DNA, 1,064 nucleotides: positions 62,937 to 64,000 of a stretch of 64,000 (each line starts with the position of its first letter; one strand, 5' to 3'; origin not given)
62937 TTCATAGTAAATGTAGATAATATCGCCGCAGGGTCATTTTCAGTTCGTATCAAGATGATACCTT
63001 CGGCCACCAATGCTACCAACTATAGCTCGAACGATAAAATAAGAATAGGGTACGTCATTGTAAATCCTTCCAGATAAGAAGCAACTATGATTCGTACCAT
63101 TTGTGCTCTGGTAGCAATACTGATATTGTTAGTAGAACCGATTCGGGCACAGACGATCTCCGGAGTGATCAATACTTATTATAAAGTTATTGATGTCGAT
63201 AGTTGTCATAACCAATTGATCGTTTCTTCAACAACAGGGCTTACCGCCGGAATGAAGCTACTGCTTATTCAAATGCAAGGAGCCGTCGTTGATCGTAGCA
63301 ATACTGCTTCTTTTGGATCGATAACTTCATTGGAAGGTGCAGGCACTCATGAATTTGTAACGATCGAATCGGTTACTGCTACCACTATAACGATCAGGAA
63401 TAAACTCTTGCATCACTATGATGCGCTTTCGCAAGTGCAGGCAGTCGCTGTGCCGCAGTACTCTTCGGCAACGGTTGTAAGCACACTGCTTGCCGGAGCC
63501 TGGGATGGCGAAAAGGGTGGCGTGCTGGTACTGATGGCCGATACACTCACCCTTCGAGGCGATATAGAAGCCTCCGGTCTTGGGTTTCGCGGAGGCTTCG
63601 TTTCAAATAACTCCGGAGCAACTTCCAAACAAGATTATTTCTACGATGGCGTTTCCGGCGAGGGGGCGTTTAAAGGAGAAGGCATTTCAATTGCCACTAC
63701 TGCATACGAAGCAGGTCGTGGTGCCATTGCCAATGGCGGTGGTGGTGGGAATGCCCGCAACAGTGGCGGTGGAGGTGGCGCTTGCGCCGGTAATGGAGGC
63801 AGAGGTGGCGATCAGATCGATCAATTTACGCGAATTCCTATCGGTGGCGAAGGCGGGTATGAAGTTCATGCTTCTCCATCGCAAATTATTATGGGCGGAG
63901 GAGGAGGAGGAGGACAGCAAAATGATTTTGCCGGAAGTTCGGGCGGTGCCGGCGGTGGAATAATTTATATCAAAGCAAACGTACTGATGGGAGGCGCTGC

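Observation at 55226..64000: ECF sigma factor, BNR/Ycf48-like anti-sigma factor, a 2065-aa repeat protein with tail-fibre-like repeats, and a Gly-rich secreted protein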

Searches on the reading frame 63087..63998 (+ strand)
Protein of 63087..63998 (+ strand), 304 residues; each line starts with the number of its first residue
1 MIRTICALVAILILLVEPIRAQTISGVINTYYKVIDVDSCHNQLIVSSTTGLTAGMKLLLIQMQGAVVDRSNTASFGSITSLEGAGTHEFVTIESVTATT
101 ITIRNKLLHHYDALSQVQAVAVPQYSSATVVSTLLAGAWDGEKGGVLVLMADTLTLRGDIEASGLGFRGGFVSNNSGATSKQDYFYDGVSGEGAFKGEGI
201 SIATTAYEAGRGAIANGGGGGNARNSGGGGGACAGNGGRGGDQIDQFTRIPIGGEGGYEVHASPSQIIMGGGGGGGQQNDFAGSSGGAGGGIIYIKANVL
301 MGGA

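Call 5: search_protein_families(library=pfam, proteins=[window:63087-63998:+], max_evalue=0.01)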
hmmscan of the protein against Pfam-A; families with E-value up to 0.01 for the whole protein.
window:63087-63998:+ (304 aa): 0 families

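Call 15: find_related_loci(query=window:63087-63998:+, collection=genome_contigs, flank=10000)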
Query window:63087-63998:+ (304 aa) in genome_contigs; peptide patterns used: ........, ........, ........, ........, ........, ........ (x = any residue, [..] = any of these).
170 stretches matched a pattern; 5 encode a relative of the query (tblastn E <= 1e-3); 5 distinct loci.
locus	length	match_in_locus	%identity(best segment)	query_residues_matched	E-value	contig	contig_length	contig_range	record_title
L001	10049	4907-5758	46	24-304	2e-43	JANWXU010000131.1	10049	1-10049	MAG: Bacteroidia bacterium isolate SKYG53 NODE_131_length_10049_cov_4.679503, whole genome shotgun sequence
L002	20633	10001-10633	37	7-212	2e-34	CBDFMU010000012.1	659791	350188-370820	MAG: Saprospiraceae bacterium isolate 2bb11230-de7c-4cce-a1f2-954a5a632dfb genome assembly, contig: contig_12, whole gen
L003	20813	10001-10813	39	31-304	1e-23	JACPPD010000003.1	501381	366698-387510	MAG: Ignavibacteria bacterium isolate NC_groundwater_618_Pr5_B-0.1um_48_51 alan_book_18_scaffold_5546, whole genome shot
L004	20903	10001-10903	36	6-300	2e-16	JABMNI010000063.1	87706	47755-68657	MAG: Ignavibacteria bacterium isolate bin.189 k141_5289902, whole genome shotgun sequence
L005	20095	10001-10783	41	33-300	2e-15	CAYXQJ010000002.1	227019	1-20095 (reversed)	MAG TPA_asm: uncultured Hyphomicrobiales bacterium isolate SRP329715_co2_289 genome assembly, contig: NODE_79_length_227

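Call 21: search_protein_families(library=ncbifam, proteins=[window:63087-63998:+], max_evalue=0.01)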
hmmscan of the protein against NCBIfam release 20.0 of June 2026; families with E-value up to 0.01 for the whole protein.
window:63087-63998:+ (304 aa): 1 family
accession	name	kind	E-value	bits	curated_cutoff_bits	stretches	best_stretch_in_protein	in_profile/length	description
NF047640.1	gliding_AgmC_N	equivalog_domain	5.1e-51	173.9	275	1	23-302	39-325/412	adventurous gliding motility protein AgmC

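Call 29: search_protein_families(library=phrogs, proteins=[window:63087-63998:+], max_evalue=0.01)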
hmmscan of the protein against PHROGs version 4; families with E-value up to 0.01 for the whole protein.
window:63087-63998:+ (304 aa): 0 families
